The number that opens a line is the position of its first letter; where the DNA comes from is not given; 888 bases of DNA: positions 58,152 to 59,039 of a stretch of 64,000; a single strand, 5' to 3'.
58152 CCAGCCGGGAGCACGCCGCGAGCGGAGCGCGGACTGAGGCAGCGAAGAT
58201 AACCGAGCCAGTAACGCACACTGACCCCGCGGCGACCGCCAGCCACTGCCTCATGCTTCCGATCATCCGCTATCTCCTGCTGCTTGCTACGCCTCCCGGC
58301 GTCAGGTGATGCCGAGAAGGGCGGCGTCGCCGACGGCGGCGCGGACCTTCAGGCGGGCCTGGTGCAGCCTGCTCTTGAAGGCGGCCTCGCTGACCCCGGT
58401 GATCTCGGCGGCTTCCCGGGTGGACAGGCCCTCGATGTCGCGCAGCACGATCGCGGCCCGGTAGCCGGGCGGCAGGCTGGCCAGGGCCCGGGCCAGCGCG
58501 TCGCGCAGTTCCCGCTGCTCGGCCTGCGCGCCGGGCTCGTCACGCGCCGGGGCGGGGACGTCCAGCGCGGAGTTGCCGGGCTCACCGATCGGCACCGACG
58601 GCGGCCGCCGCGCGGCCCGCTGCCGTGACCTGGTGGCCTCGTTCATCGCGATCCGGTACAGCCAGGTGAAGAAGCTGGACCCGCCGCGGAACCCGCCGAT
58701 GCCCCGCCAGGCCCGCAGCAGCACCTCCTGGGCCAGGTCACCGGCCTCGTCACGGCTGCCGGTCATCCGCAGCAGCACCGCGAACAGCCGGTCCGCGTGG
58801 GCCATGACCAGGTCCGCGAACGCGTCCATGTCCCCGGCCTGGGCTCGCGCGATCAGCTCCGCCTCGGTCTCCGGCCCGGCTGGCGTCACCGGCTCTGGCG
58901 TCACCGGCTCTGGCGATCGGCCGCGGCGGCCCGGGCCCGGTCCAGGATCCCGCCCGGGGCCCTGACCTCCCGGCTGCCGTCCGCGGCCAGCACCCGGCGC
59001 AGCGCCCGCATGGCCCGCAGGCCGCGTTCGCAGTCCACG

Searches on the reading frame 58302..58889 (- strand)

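Call 33: search_protein_families(library=pfam, proteins=[window:58302-58889:-], max_evalue=0.01)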
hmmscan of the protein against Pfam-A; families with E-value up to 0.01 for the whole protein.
window:58302-58889:- (195 aa): 7 families
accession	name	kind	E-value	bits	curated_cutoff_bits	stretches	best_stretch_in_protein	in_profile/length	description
PF08281.18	Sigma70_r4_2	-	3.4e-18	65.5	25.7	1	130-181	2-53/54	Sigma-70, region 4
PF04542.20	Sigma70_r2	-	1.2e-16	60.7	24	1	27-95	1-71/71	Sigma-70 region 2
PF04545.22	Sigma70_r4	-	8.4e-09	35.3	24.1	1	135-183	1-49/50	Sigma-70, region 4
PF07638.17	Sigma70_ECF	-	2.2e-07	31.4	21.1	1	102-185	101-182/185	ECF sigma factor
PF22233.2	PhyR_sigma-like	-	1.2e-05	25.5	27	1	136-178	1-43/50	Response regulator PhyR, sigma-like domain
PF02001.22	DUF134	-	0.00019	22.4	27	1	146-186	42-82/98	Protein of unknown function DUF134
PF22029.2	PhyR_sigma2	-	0.0033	17.9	27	0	42-80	15-53/55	Sigma2 domain of PhyR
